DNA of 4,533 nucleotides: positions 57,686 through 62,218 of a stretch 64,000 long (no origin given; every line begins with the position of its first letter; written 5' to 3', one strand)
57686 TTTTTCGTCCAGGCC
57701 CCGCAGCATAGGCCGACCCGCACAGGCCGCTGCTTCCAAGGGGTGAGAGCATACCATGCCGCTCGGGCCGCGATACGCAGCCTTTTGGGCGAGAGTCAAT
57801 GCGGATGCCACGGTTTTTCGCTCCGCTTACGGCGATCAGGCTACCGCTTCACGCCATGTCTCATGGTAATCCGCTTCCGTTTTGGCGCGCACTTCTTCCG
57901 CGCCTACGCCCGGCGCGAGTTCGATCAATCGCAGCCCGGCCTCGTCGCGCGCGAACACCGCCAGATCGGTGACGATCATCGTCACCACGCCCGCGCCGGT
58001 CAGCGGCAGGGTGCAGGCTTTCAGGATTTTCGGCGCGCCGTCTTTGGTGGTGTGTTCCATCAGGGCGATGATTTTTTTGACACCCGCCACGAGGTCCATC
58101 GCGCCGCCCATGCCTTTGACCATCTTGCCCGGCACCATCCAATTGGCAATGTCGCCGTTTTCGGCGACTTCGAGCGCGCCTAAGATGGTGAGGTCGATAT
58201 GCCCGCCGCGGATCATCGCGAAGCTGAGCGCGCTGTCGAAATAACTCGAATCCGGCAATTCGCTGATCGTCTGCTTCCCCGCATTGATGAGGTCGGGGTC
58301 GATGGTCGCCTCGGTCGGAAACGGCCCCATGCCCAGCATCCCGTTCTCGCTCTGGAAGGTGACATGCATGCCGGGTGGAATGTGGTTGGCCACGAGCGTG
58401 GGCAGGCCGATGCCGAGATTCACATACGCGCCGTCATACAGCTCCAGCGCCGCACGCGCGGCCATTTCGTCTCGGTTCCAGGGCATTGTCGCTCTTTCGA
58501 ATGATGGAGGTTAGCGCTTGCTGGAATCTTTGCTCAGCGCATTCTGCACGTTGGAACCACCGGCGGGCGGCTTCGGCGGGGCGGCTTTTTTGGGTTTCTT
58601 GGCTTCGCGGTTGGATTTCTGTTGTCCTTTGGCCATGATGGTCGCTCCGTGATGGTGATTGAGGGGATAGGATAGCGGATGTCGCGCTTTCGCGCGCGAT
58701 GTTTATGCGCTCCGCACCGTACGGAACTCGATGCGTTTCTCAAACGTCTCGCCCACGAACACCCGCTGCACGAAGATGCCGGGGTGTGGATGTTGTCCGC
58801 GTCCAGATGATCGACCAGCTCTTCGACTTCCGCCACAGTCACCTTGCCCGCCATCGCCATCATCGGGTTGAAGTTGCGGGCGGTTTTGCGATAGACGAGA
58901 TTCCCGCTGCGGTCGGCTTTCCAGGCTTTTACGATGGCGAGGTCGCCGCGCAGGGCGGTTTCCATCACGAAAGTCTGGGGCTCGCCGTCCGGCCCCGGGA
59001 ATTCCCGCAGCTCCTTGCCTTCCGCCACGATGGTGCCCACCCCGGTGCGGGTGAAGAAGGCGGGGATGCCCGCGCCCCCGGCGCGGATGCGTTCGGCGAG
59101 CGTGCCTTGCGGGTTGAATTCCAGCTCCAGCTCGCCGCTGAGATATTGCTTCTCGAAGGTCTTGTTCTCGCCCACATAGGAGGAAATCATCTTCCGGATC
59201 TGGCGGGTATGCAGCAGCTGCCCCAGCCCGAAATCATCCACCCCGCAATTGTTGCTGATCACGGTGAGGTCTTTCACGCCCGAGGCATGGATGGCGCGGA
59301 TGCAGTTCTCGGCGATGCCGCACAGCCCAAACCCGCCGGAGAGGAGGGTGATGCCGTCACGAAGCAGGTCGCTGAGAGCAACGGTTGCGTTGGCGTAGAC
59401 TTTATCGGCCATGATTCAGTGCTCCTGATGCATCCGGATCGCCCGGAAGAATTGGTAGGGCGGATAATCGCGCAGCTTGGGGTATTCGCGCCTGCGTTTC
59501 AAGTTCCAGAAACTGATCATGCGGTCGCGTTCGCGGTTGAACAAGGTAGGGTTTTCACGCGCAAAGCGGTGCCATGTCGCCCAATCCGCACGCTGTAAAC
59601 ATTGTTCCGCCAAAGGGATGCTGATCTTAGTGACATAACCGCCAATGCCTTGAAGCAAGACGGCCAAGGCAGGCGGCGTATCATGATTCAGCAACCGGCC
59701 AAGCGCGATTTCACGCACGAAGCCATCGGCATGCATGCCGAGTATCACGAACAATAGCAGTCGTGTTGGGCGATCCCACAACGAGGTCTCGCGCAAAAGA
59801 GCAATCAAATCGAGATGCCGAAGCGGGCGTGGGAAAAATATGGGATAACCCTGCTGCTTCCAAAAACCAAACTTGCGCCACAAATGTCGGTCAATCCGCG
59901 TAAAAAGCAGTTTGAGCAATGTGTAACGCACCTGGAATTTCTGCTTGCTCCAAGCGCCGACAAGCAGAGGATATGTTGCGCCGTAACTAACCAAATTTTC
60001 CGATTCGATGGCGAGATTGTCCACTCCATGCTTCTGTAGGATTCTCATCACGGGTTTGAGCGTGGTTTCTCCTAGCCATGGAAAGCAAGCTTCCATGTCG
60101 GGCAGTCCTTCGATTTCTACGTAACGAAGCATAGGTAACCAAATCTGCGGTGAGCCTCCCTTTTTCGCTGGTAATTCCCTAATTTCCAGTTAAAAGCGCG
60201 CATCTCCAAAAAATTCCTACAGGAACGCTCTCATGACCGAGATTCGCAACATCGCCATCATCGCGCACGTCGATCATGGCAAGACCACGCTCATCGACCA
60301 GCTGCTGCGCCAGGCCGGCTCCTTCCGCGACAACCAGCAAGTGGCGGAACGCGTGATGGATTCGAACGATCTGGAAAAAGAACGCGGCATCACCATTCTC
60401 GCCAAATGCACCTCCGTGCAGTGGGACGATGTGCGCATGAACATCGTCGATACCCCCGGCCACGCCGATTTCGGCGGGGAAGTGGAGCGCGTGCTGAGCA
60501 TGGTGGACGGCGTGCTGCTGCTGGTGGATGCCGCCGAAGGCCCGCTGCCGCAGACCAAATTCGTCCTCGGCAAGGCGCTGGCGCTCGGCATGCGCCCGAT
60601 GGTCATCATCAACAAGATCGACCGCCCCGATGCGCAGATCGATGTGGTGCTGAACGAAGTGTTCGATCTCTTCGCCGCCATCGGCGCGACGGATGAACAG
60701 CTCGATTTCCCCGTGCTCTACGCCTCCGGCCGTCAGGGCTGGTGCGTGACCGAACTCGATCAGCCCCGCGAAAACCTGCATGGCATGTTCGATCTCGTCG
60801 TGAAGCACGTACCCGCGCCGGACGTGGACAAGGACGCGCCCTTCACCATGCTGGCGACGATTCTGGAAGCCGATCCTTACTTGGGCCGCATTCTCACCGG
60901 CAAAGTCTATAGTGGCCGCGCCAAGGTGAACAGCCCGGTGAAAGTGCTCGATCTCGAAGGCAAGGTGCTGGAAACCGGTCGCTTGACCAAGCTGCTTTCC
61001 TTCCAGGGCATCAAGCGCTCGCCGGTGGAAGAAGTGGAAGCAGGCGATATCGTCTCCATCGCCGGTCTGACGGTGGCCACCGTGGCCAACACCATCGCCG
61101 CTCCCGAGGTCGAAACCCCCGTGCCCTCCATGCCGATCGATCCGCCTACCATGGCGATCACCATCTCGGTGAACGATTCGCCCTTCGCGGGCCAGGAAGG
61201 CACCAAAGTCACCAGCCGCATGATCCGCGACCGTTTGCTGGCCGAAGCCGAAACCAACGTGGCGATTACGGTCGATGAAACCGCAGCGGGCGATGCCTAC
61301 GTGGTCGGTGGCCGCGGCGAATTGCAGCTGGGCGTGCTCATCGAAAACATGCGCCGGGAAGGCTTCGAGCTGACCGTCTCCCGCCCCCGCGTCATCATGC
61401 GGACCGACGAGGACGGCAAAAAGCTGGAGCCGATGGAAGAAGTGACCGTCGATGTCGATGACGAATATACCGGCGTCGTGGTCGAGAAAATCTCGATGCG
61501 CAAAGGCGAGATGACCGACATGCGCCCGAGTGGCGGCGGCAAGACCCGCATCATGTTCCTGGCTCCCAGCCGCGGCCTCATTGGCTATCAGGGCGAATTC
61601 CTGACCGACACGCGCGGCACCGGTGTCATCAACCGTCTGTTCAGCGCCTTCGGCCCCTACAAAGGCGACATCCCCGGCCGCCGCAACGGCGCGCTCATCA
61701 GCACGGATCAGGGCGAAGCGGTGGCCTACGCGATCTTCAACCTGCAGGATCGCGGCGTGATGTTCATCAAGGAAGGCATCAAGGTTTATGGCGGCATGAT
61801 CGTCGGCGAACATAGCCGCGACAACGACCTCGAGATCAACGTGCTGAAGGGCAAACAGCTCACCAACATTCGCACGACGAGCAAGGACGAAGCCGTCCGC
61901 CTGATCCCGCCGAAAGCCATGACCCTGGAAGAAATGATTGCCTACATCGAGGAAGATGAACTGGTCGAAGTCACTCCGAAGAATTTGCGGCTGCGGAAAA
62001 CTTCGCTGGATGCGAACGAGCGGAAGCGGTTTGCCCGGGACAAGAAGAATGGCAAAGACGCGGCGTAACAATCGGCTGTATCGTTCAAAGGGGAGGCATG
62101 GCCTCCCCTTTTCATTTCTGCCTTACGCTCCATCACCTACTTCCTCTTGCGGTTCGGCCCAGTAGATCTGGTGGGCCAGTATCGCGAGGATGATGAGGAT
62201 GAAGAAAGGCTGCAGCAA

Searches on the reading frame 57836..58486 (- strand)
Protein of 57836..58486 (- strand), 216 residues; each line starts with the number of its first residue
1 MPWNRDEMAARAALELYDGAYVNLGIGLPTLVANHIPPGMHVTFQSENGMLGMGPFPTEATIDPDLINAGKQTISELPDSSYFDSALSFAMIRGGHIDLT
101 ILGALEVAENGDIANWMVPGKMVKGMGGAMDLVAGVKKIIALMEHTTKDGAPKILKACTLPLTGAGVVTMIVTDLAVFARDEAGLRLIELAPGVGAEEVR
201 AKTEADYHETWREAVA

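Call 54: search_protein_families(library=pfam, proteins=[window:57836-58486:-], max_evalue=0.0001)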
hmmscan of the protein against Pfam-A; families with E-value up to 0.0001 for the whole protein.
window:57836-58486:- (216 aa): 1 family
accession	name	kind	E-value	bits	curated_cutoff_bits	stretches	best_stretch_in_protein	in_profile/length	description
PF01144.29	CoA_trans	-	1.7e-47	162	23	1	6-199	2-214/217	Coenzyme A transferase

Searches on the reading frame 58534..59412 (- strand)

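Call 54: search_protein_families(library=pfam, proteins=[window:58534-59412:-], max_evalue=0.0001)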
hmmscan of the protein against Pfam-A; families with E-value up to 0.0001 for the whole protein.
window:58534-59412:- (292 aa): 1 family
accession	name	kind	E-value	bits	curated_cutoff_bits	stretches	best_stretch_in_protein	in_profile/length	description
PF01144.29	CoA_trans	-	2.1e-66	223.9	23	1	7-215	2-211/217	Coenzyme A transferase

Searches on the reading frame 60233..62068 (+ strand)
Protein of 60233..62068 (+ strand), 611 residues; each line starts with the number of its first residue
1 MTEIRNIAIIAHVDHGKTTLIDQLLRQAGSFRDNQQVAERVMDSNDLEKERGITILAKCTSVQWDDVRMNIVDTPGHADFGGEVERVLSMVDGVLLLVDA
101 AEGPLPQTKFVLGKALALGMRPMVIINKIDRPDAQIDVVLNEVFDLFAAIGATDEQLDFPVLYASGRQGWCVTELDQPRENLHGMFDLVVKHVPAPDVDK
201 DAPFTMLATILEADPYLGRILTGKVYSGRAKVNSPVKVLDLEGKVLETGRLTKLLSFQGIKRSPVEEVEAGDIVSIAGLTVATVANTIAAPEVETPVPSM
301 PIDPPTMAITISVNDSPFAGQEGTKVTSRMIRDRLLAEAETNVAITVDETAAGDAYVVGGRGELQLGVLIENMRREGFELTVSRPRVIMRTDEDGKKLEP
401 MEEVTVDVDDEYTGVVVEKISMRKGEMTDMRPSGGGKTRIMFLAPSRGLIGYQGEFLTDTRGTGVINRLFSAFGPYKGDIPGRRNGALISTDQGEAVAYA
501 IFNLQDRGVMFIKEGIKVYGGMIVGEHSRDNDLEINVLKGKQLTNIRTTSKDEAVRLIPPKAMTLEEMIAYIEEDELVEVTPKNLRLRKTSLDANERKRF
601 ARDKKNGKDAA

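Call 23: search_protein_families(library=pfam, proteins=[window:60233-62068:+], max_evalue=0.0001)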
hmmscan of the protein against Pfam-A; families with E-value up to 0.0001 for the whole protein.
window:60233-62068:+ (611 aa): 6 families
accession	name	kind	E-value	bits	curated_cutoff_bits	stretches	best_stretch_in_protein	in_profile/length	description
PF00009.33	GTP_EFTU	-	5e-55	186.5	26.5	1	3-193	2-186/188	Elongation factor Tu GTP binding domain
PF21018.2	BipA_C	-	7.3e-47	158.1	23.8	1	485-593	1-109/110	TypA/BipA C-terminal domain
PF00679.30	EFG_C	-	5.2e-22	78.1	27.9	1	397-481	2-86/89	Elongation factor G C-terminus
PF03144.31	GTP_EFTU_D2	-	7.9e-09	36.3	30.3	1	218-288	1-72/73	Elongation factor Tu domain 2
PF22042.2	EF-G_D2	-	9.1e-08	32.5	27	1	211-285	9-78/84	Elongation factor G domain 2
PF01926.29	MMR_HSR1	-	2.5e-05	24.8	21.9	0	7-127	2-112/113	50S ribosome-binding GTPase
